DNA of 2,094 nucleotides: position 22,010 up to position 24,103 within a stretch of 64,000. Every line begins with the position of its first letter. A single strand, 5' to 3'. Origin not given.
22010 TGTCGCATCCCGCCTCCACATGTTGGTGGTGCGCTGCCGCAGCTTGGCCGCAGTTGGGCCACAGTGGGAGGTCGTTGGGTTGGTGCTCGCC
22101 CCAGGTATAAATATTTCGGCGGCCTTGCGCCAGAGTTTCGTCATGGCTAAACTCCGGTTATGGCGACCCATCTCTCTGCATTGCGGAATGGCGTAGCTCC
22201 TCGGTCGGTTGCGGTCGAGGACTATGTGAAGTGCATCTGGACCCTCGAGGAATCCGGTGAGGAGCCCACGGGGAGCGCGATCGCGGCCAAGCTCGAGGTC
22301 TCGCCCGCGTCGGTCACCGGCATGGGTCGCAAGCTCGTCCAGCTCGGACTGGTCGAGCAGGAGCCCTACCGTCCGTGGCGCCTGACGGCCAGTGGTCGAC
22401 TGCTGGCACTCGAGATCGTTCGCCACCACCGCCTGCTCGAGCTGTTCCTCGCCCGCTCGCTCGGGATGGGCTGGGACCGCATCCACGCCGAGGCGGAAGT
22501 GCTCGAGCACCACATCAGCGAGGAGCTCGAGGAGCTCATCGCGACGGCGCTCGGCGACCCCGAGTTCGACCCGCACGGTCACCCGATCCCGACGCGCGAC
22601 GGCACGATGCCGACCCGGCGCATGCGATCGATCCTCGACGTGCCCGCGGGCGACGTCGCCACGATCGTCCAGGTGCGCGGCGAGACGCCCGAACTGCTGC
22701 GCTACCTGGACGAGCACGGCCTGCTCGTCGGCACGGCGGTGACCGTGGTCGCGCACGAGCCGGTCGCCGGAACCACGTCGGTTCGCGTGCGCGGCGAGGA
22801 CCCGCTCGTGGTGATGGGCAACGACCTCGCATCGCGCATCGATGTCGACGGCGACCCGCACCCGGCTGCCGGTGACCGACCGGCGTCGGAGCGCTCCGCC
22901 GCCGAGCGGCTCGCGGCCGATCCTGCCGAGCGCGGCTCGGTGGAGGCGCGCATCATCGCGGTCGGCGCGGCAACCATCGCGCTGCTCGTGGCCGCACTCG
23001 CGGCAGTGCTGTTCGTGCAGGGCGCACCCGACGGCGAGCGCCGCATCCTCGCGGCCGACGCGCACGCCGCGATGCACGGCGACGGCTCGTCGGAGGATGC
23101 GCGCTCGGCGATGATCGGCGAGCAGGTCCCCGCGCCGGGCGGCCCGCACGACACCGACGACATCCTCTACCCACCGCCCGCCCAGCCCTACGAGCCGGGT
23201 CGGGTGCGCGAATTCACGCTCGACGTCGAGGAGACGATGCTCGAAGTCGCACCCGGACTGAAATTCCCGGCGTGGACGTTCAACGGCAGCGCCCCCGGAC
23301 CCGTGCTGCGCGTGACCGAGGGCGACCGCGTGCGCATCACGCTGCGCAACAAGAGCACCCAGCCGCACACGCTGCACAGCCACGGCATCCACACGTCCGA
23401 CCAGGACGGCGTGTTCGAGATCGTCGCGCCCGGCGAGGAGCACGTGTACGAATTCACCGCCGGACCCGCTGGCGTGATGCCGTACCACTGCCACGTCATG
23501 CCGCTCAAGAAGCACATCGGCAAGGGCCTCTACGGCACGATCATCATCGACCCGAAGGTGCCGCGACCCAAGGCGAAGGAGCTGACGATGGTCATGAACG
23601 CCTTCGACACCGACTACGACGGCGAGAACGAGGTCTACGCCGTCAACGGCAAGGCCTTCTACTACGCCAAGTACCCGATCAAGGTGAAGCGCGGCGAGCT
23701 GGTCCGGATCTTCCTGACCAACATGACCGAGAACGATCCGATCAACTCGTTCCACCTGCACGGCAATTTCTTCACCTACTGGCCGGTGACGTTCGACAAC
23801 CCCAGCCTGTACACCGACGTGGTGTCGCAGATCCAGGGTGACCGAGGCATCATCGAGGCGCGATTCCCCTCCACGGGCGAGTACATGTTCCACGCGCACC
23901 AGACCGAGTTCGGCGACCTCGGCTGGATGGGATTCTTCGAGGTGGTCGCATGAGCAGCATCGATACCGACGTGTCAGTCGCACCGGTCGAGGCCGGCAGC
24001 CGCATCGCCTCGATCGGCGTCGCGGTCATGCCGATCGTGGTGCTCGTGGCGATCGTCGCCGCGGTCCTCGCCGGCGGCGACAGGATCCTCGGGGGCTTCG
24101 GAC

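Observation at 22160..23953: One ORF fuses a complete DtxR/MntR-type metalloregulator to a transmembrane helix and an extracytoplasmic two-domain multicopper oxidase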

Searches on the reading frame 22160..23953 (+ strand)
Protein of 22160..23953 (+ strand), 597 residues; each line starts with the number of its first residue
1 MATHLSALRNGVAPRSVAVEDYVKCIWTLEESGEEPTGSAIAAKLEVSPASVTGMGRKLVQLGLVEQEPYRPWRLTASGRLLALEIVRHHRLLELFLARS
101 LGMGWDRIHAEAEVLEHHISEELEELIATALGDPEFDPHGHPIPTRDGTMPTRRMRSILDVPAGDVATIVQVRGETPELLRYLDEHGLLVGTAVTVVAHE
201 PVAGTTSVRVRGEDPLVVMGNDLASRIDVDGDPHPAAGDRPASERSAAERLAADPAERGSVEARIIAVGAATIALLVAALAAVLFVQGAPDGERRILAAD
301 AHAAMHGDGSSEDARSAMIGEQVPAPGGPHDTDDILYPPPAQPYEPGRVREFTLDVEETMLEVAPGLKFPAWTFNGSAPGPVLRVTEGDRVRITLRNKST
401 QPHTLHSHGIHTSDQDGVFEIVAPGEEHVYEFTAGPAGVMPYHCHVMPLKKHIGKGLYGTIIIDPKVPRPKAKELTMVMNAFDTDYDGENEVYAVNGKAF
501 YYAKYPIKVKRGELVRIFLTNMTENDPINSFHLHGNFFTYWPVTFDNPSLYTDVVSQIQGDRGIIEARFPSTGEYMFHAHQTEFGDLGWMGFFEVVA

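Call 3: search_protein_families(library=pfam, proteins=[window:22160-23953:+], max_evalue=0.01)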
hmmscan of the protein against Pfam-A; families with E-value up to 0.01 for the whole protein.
window:22160-23953:+ (597 aa): 9 families
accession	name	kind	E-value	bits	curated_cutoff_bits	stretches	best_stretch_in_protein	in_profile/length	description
PF02742.21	Fe_dep_repr_C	-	1.2e-26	92.9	27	1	76-145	1-70/70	Iron dependent repressor, metal binding and dimerisation domain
PF07732.21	Cu-oxidase_3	-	5.1e-24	85.1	21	1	357-466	3-117/119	Multicopper oxidase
PF07731.20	Cu-oxidase_2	-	3.5e-21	75.8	20.4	3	485-595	23-133/137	Multicopper oxidase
PF04023.20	FeoA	-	6.3e-15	55.4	23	1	160-229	5-72/74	FeoA domain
PF01325.25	Fe_dep_repress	-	7.6e-12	45.7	26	1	19-71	6-58/60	Iron dependent repressor, N-terminal DNA binding domain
PF01047.28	MarR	-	6.9e-05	23.1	24.6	1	24-67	7-49/59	MarR family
PF09339.16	HTH_IclR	-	0.0014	18.8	22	1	29-69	12-52/52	IclR helix-turn-helix domain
PF13473.12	Cupredoxin_1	-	0.0018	18.7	27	1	382-446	36-94/104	Cupredoxin-like domain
PF12802.13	MarR_2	-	0.0063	17.1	27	0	29-69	14-54/61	MarR family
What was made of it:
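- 22160..22855 (+): Cytoplasmic Mn-type DtxR/MntR module (aa 1-232): winged helix-turn-helix 19-71, dimerisation and metal-binding domain 76-145, SH3/FeoA domain 160-229. Pfam (call 3).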

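Call 4: search_protein_families(library=ncbifam, proteins=[window:22160-23953:+], max_evalue=0.01)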
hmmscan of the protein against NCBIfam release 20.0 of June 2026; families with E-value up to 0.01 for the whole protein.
window:22160-23953:+ (597 aa): 15 families
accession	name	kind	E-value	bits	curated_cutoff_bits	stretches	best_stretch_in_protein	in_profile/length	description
NF047407.1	TransRegMntRTherm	equivalog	4e-54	183.7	350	1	16-229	7-223/227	manganese-dependent transcriptional regulator MntR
TIGR02376.1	Cu_nitrite_red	equivalog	6.3e-27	94.8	296.3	1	345-506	24-185/326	copper-containing nitrite reductase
TIGR01480.1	copper_res_A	subfamily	1.6e-23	83.1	478.95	2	349-474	45-171/593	copper resistance system multicopper oxidase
NF053665.1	TransRegDtxRActin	equivalog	3.4e-23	82.3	290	1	19-150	8-139/233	iron-dependent transcriptional repressor DtxR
NF008273.0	PRK11050.1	equivalog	1.1e-19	70.7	153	1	13-123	32-141/156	manganese-binding transcriptional regulator MntR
NF008205.1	PRK10965.1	equivalog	2.9e-17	62.7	525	2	348-465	44-165/529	multicopper oxidase CueO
NF003025.0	PRK03902.1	equivalog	3.8e-15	56.2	138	1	18-123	5-109/142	transcriptional regulator MntR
TIGR03389.1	laccase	equivalog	3.1e-10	39.5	558.9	1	370-470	23-131/539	laccase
TIGR03388.1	ascorbase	equivalog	4.7e-10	38.8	614.8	1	350-466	2-122/542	L-ascorbate oxidase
NF045554.1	AmiPhnlOxPhsA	equivalog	1.9e-06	26.7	950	1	333-429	6-102/581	O-aminophenol oxidase PhsA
TIGR03096.1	nitroso_cyanin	equivalog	2.5e-05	24.1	142.85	1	381-454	61-128/135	nitrosocyanin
TIGR04246.1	nitrous_NosZ_Gp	equivalog_domain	0.00051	18.4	625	1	383-445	501-560/578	Sec-dependent nitrous-oxide reductase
NF052460.1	L-NosZ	equivalog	0.00096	17.8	700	0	489-525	375-413/480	clade III lactonase-type nitrous-oxide reductase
NF008135.0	PRK10883.1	equivalog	0.0012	17.4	581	1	354-412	50-108/471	cell division protein FtsP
TIGR03390.1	ascorbOXfungal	equivalog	0.0018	16.9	445.35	1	373-446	31-114/538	L-ascorbate oxidase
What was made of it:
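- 22160..22855 (+): NCBIfam best hit is the MntR model NF047407, E 4e-54, below its equivalog cut-off (call 4).
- Closest known: Three-domain Mn-responsive DtxR-family repressors. Different: Below the NCBIfam equivalog cut-off (183.7 versus 350 bits, call 4).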

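Call 5: find_homologous_proteins(query=window:22160-23950:+, max_evalue=1e-10)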
Query window:22160-23950:+ (597 aa): 767 proteins with E <= 1e-10 among 8000 candidates; the best 120 are listed.
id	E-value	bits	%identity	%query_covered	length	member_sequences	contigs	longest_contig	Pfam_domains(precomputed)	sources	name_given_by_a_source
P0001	0.0e+0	1101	87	93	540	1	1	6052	PF07731.21,PF02742.22,PF07732.22,PF04023.21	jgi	jgi:Mn-dependent DtxR family transcriptional regulator/FtsP/CotA-like multicopper oxidase with cupre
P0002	4.2e-289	979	73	100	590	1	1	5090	PF07731.21,PF02742.22,PF07732.22,PF01325.26,PF04023.21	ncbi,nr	ncbi:MAG: multicopper oxidase, type 3 [Thermoleophilia bacterium]|nr:multicopper oxidase, type 3 [Th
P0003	3.7e-146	507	64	56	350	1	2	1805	PF07731.21,PF07732.22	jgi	-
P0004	1.7e-143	498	63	56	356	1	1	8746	PF07731.21,PF07732.22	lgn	-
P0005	1.6e-142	495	70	51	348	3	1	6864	PF07731.21,PF07732.22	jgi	jgi:FtsP/CotA-like multicopper oxidase with cupredoxin domain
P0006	1.6e-141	491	66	55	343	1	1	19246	PF07731.21,PF07732.22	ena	-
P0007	5.0e-141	490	71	47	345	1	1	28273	PF07731.21,PF07732.22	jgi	jgi:FtsP/CotA-like multicopper oxidase with cupredoxin domain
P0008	1.8e-138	481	64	55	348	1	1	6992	PF07731.21,PF07732.22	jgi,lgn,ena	-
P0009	2.8e-138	481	72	48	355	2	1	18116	PF07731.21,PF07732.22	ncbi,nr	ncbi:MAG: multicopper oxidase, type 3 [Thermoleophilia bacterium]|nr:multicopper oxidase, type 3 [Th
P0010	5.9e-138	479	64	55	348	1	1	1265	PF07731.21,PF07732.22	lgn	-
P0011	8.6e-138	479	62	56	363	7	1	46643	PF07731.21,PF07732.22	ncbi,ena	-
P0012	1.2e-135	472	63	56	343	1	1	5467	PF07731.21,PF07732.22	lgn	-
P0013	1.8e-135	471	65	51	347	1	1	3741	PF07731.21,PF07732.22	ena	-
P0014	1.4e-131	458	68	47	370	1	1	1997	PF07731.21,PF07732.22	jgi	jgi:FtsP/CotA-like multicopper oxidase with cupredoxin domain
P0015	1.2e-130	455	58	57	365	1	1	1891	PF07731.21,PF07732.22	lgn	-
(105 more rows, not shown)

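Call 8: find_encoding_contigs(protein=P0002, flank=10000, max_places=4)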
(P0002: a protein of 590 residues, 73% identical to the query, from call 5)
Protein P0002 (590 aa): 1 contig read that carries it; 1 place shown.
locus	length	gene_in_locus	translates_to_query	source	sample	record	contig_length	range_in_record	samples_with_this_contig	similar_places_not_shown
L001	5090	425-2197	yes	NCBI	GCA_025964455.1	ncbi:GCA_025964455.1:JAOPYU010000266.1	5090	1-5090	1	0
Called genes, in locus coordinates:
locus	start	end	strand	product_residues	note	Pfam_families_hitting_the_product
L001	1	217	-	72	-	?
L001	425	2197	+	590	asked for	PF01325:Fe_dep_repress, PF02742:Fe_dep_repr_C, PF04023:FeoA, PF07732:Cu-oxidase_3, PF07731:Cu-oxidase_2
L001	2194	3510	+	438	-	-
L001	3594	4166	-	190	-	PF00440:TetR_N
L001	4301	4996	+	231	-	-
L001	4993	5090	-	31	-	?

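Call 9: find_encoding_contigs(protein=P0001, flank=10000, max_places=4)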
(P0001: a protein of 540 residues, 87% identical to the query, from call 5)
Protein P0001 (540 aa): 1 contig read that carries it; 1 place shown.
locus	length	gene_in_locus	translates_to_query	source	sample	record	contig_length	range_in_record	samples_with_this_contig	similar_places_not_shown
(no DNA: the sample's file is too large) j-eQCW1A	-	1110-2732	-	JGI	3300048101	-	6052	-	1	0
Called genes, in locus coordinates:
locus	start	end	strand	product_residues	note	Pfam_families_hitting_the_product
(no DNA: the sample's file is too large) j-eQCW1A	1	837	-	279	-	?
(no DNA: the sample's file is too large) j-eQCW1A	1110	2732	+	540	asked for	PF02742:Fe_dep_repr_C, PF04023:FeoA, PF07732:Cu-oxidase_3, PF07731:Cu-oxidase_2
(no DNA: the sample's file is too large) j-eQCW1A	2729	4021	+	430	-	PF02535:Zip (weak)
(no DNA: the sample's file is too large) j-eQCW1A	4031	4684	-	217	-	PF00440:TetR_N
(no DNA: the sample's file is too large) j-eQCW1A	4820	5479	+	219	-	-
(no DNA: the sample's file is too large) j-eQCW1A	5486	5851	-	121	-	-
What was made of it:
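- Tried and rejected: DNA for P0001's contig could not be retrieved (call 9).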

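Call 10: find_encoding_contigs(protein=P0011, flank=8000, max_places=2)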
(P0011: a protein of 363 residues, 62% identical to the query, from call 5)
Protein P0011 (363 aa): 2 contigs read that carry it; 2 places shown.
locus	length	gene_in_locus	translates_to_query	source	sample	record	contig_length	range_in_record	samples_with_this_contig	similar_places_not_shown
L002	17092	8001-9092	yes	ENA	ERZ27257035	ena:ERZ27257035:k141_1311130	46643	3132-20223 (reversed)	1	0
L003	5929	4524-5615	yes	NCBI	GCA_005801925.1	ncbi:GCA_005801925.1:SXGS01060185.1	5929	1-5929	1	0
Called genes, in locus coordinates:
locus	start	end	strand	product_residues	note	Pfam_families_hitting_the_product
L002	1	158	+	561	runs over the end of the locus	PF00496:SBP_bac_5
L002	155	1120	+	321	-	PF19300:BPD_transp_1_N, PF00528:BPD_transp_1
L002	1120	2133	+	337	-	PF12911:OppC_N (weak), PF00528:BPD_transp_1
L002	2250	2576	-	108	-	PF00216:Bac_DNA_binding, PF18291:HU-HIG (weak)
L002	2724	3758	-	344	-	PF03741:TerC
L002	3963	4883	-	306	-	PF01464:SLT, PF02557:VanY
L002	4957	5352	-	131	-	-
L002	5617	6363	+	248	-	PF09362:DUF1996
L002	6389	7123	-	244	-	PF11303:DUF3105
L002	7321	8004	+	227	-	PF01325:Fe_dep_repress, PF12802:MarR_2 (weak), PF13412:HTH_24 (faint), PF13545:HTH_Crp_2 (weak), PF00126:HTH_1 (faint), PF02742:Fe_dep_repr_C, PF04023:FeoA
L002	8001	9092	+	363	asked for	PF07732:Cu-oxidase_3, PF07731:Cu-oxidase_2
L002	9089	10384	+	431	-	PF02535:Zip (weak)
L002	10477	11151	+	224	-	PF13462:Thioredoxin_4, PF01323:DSBA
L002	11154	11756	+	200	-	PF07884:VKOR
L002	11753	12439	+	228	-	PF13628:DUF4142 (faint), PF03713:DUF305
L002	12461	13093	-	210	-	-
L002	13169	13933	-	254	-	PF01545:Cation_efflux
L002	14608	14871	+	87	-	PF01022:HTH_5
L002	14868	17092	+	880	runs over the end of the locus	PF00403:HMA, PF00122:E1-E2_ATPase, PF00702:Hydrolase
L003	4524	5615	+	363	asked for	PF07732:Cu-oxidase_3, PF07731:Cu-oxidase_2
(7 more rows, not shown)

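Call 11: find_encoding_contigs(protein=P0007, flank=8000, max_places=2)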
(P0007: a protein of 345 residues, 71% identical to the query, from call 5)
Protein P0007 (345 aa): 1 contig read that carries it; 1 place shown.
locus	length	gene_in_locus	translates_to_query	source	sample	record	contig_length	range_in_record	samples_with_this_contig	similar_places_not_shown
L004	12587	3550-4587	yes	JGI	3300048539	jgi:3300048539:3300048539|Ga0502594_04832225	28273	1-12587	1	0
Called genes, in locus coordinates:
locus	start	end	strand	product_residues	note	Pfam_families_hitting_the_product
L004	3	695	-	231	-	?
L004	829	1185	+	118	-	-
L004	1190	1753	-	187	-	-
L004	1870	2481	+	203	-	PF00440:TetR_N, PF16859:TetR_C_11 (weak)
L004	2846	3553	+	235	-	PF01325:Fe_dep_repress, PF01047:MarR (weak), PF12802:MarR_2 (weak), PF02742:Fe_dep_repr_C, PF04023:FeoA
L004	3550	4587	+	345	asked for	PF07731:Cu-oxidase_2, PF07732:Cu-oxidase_3, PF07731:Cu-oxidase_2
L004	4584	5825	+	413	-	PF02535:Zip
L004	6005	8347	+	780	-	PF02190:LON_substr_bdg, PF00004:AAA, PF07728:AAA_5, PF22667:Lon_lid, PF05362:Lon_C, PF13541:ChlI (weak)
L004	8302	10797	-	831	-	PF15902:Sortilin-Vps10 (weak), PF14870:PSII_BNR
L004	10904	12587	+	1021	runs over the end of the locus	PF00873:ACR_tran, PF03176:MMPL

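Call 12: find_encoding_contigs(protein=P0006, flank=8000, max_places=2)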
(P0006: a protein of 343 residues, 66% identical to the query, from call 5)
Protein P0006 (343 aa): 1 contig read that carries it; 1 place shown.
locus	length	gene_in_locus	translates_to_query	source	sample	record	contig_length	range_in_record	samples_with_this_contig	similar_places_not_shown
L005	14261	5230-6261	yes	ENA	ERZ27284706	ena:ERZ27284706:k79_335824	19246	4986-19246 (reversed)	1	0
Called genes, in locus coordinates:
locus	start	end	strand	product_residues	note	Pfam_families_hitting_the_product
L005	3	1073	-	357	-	?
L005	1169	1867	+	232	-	PF00072:Response_reg, PF00486:Trans_reg_C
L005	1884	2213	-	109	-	PF13442:Cytochrome_CBB3, PF00034:Cytochrom_C (weak)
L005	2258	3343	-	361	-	PF04339:FemAB_like (weak), PF13480:Acetyltransf_6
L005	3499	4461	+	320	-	PF01522:Polysacc_deac_1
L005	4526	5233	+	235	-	PF01325:Fe_dep_repress, PF01047:MarR (weak), PF12802:MarR_2 (weak), PF02742:Fe_dep_repr_C, PF04023:FeoA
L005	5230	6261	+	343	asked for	PF07732:Cu-oxidase_3, PF07731:Cu-oxidase_2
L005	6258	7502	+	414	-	PF02535:Zip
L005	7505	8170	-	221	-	PF02525:Flavodoxin_2, PF03358:FMN_red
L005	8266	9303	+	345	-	PF03372:Exo_endo_phos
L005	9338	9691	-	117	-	-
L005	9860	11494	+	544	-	PF00916:Sulfate_transp, PF01740:STAS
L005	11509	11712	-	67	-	-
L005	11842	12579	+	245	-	PF02535:Zip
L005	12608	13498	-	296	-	PF00903:Glyoxalase, PF22677:Ble-like_N (faint), PF00903:Glyoxalase (weak)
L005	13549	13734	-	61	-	-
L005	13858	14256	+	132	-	PF03625:DUF302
